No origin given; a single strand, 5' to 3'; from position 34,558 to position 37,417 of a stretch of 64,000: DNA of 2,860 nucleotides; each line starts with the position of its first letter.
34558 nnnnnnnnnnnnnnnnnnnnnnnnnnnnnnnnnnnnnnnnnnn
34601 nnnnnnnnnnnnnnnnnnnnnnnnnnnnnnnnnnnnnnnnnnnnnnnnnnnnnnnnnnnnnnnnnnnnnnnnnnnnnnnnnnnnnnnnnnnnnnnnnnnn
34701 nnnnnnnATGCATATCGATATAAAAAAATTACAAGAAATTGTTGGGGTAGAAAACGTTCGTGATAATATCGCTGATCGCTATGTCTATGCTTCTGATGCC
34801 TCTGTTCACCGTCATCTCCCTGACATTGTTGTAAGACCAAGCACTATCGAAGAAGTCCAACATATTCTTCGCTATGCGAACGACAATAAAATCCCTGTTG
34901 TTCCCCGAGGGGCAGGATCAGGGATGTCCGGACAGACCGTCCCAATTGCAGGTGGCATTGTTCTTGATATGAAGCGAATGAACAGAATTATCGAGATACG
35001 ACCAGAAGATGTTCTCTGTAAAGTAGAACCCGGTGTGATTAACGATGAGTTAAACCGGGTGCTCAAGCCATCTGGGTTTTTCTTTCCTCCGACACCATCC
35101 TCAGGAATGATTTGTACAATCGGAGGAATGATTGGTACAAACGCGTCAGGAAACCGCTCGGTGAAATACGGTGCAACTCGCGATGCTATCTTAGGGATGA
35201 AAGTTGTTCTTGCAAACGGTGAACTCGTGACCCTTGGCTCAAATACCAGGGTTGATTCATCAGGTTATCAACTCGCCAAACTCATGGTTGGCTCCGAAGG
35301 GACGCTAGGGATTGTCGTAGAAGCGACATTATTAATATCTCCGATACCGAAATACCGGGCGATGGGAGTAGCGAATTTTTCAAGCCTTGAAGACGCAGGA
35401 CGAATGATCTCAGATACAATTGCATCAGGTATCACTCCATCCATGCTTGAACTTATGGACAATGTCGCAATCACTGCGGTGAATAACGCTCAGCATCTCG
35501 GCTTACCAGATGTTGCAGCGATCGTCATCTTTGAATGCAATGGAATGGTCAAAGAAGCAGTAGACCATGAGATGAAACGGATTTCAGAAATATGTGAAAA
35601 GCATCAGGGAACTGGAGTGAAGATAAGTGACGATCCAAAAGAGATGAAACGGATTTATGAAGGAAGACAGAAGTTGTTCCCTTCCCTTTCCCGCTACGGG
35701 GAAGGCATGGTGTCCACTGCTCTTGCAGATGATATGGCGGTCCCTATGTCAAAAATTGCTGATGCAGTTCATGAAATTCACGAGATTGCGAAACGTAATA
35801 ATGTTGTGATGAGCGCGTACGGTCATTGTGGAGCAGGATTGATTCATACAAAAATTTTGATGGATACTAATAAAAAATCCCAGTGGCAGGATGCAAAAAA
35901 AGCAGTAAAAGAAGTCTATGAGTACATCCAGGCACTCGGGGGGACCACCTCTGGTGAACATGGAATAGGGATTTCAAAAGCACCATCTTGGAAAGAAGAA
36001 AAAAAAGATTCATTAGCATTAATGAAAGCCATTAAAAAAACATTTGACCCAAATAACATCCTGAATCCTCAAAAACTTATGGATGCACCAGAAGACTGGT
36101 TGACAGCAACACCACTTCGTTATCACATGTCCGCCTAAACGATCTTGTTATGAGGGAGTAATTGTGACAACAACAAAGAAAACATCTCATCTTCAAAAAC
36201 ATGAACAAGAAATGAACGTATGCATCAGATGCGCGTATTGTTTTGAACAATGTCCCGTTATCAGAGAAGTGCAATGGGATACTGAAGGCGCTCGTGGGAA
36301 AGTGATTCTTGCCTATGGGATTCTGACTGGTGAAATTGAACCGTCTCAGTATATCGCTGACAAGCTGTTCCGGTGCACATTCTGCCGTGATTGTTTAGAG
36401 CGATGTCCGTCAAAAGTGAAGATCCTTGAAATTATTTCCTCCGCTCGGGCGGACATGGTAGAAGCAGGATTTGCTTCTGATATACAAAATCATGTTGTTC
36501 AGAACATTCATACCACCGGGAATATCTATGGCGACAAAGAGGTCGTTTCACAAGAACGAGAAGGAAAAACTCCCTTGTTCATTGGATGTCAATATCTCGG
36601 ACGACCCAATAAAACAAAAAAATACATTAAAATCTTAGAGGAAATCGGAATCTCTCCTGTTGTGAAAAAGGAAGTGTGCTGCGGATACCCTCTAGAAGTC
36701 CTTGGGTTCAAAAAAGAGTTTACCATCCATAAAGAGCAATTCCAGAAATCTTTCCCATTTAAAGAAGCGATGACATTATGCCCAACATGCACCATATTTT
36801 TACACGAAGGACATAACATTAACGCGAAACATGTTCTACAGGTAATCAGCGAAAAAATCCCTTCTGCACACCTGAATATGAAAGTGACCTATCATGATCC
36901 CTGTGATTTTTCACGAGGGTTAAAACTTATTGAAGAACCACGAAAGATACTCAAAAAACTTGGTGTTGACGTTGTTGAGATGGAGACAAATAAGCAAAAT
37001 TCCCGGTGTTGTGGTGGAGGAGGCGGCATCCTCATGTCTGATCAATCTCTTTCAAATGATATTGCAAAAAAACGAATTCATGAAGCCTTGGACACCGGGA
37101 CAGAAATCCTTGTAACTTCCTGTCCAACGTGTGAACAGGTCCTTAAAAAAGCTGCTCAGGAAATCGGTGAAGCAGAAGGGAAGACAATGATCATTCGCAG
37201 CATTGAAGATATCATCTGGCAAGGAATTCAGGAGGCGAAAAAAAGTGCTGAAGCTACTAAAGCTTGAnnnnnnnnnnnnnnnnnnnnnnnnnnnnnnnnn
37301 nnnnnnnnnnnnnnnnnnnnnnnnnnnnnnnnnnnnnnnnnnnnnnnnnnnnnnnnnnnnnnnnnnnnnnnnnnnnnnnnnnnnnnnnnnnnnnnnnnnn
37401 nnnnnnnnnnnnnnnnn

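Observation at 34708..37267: GlcD-like FAD dehydrogenase plus HdrD-like CCG protein, with a LarA-family racemase elsewhere in the window: a possible lactate-to-heterodisulfide route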

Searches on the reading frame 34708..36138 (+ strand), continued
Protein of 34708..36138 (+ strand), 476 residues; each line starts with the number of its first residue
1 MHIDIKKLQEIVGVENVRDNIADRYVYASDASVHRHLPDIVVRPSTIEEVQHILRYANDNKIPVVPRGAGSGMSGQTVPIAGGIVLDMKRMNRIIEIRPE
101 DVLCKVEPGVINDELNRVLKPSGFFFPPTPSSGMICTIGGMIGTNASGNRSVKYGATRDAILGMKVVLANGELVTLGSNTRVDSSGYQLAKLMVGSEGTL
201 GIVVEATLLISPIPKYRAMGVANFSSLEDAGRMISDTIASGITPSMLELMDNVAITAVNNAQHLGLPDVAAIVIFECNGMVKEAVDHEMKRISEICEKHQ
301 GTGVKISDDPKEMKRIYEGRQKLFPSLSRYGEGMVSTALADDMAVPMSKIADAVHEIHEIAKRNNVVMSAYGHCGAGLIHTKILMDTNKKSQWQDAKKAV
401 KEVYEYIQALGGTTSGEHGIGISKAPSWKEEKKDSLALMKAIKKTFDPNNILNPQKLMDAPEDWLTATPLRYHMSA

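Call 62: search_protein_families(library=pfam, proteins=[L018:5371-6540:+, L018:6544-7416:+, L018:9712-10635:+], max_evalue=0.00001)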
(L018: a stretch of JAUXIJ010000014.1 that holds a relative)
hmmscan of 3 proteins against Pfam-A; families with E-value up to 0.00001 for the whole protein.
L018:5371-6540:+ (389 aa): 4 families
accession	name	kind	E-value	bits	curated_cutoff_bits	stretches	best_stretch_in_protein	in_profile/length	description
PF08442.15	ATP-grasp_2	-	2.9e-79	265.8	29.5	1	2-202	1-201/202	ATP-grasp domain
PF00549.24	Ligase_CoA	-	2.1e-30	105.9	24.5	1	262-382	1-127/128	CoA-ligase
PF24948.1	Citrate_synth_N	-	2.2e-17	63.6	83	1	36-225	47-227/232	ATP-citrate synthase ATP-grasp domain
PF13549.11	ATP-grasp_5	-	4.1e-06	26.7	27.6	0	4-216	11-219/221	ATP-grasp domain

L018:6544-7416:+ (290 aa): 4 families
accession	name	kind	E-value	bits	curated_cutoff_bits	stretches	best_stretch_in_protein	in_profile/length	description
PF02629.25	CoA_binding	-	1.1e-28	100.3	22.3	1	6-99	1-97/97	CoA binding domain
PF00549.24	Ligase_CoA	-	1.2e-21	77.6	24.5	1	151-271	1-127/128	CoA-ligase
PF13607.11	Succ_CoA_lig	-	2.1e-11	44.2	27.4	1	145-278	1-129/138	Succinyl-CoA ligase like flavodoxin domain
PF13380.12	CoA_binding_2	-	3.2e-08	34.5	22.8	1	21-128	16-114/116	CoA binding domain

L018:9712-10635:+ (307 aa): 2 families
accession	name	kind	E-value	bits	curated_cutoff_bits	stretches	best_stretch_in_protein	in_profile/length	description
PF00056.29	Ldh_1_N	-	1.8e-33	116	27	1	3-141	2-141/141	lactate/malate dehydrogenase, NAD binding domain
PF02866.23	Ldh_1_C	-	1.1e-21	78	22.6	1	145-303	2-168/174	lactate/malate dehydrogenase, alpha/beta C-terminal domain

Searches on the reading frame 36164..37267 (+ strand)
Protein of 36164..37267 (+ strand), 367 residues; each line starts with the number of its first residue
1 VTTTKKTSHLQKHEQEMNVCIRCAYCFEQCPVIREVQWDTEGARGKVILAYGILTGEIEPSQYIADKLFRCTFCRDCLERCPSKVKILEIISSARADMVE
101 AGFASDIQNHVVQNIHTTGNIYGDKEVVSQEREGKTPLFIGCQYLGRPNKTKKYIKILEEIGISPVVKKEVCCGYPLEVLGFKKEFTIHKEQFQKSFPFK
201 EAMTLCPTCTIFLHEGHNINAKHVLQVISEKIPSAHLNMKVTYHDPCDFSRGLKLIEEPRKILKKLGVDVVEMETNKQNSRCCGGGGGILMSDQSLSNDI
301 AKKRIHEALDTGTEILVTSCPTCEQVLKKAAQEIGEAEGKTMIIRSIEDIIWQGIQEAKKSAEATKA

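Call 4: search_protein_families(library=pfam, proteins=[window:36164-37267:+])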
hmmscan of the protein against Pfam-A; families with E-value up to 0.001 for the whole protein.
window:36164-37267:+ (367 aa): 6 families
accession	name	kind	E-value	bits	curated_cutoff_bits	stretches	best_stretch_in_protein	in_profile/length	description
PF02754.22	CCG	-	4.8e-24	84.7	20.6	2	241-327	1-84/85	Cysteine-rich domain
PF13183.11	Fer4_8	-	8.1e-11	42.7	27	1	16-85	1-68/68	4Fe-4S dicluster domain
PF13534.11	Fer4_17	-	7.6e-07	30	22.2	1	20-85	2-60/61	4Fe-4S dicluster domain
PF13237.11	Fer4_10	-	5e-06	26.8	25.5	1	17-82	6-53/53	4Fe-4S dicluster domain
PF12838.12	Fer4_7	-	5.5e-06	27.2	27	1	20-85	2-52/52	4Fe-4S dicluster domain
PF13187.11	Fer4_9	-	3e-05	24.4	27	1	20-84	2-50/52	4Fe-4S dicluster domain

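Call 14: search_solved_structures(query=window:36164-37267:+, max_evalue=0.01)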
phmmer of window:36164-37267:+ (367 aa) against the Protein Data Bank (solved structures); distinct sequences matched with E-value up to 0.01: 10.
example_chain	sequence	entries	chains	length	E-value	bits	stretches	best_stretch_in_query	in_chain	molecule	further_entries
9ojn_A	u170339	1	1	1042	5.8e-19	72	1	231-335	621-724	Iron-sulfur-binding reductase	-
9sfi_C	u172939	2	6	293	1.7e-09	40.9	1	251-339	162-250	H(2)/formate:CoB-CoM heterodisulfide,ferredoxin reductase subunit B2 | Heterodisulfide reductase subunit B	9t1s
8rvv_B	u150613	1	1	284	5.2e-09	39.3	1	229-339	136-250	H(2):CoB-CoM heterodisulfide,ferredoxin reductase subunit B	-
8rvu_b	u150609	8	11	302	6.6e-09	39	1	229-339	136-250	H(2):CoB-CoM heterodisulfide,ferredoxin reductase subunit B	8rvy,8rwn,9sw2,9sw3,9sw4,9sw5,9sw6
5odc_B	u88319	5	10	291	8.5e-09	38.6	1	228-341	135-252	Heterodisulfide reductase, subunit B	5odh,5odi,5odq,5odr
8rvv_C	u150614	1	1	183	1.7e-08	37.6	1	17-120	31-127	H(2):CoB-CoM heterodisulfide,ferredoxin reductase subunit C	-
8rvu_c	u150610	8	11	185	1.7e-08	37.6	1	17-120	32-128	H(2):CoB-CoM heterodisulfide,ferredoxin reductase subunit C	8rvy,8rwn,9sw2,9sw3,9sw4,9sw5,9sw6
5odc_C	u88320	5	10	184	1.4e-06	31.3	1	17-102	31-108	Heterodisulfide reductase, subunit C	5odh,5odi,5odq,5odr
9sfi_E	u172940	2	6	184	2.1e-06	30.7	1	13-100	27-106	H(2)/formate:CoB-CoM heterodisulfide,ferredoxin reductase subunit C2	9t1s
7bkb_B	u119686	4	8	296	0.002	20.9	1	264-340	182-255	CoB--CoM heterodisulfide reductase subunit B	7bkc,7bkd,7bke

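Call 21: search_protein_families(library=ncbifam, proteins=[window:36164-37267:+], max_evalue=0.00001)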
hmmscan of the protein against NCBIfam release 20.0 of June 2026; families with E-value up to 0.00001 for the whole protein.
window:36164-37267:+ (367 aa): 13 families
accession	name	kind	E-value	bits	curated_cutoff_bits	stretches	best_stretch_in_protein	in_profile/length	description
NF004898.0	PRK06259.1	equivalog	1.3e-42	146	385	1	6-344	122-480/488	fumarate reductase (CoM/CoB) subunit TfrB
NF045670.1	quin_L_LdhH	equivalog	2e-34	118.9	800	2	234-325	595-683/706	L-lactate dehydrogenase (quinone) large subunit LdhH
NF045663.1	diclust_near_Sec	equivalog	2.3e-29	102.1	530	1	8-332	294-623/759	pyridine nucleotide-disulfide oxidoreductase/dicluster-binding protein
NF008369.0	PRK11168.1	equivalog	6.9e-24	84.5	278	2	12-121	5-109/401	anaerobic glycerol-3-phosphate dehydrogenase subunit C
NF008434.0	PRK11274.1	equivalog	3.9e-21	75.4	333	2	3-109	8-112/409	glycolate oxidase subunit GlcF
TIGR03379.1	glycerol3P_GlpC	equivalog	7.5e-16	57.9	279.9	2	16-120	3-104/397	anaerobic glycerol-3-phosphate dehydrogenase subunit GlpC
NF045724.1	ferredox_TmcB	equivalog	5.6e-15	54.8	735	1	235-354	309-427/430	electron transfer complex ferredoxin TmcB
NF045711.1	sulf_resp_HmcF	equivalog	2.1e-13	49.9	750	1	233-329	329-427/457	sulfate respiration complex iron-sulfur protein HmcF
NF045796.1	DsrK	equivalog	1.3e-12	47.1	400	1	222-294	300-379/453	sulfate reduction electron transfer complex DsrMKJOP subunit DsrK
TIGR00273.1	TIGR00273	equivalog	1.2e-10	40.9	444.8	1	13-110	288-384/432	LutB/LldF family L-lactate oxidation iron-sulfur protein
TIGR03290.1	CoB_CoM_SS_C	equivalog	1.5e-10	41.3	160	1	18-161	2-131/144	CoB--CoM heterodisulfide reductase subunit C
NF041780.1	hetero_SS_HdrB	equivalog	4.9e-08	32.6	450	1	203-341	130-265/304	ferredoxin:CoB-CoM heterodisulfide reductase subunit HdrB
TIGR03288.1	CoB_CoM_SS_B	equivalog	6.9e-08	32.1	345.15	1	226-340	132-250/290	CoB--CoM heterodisulfide reductase subunit B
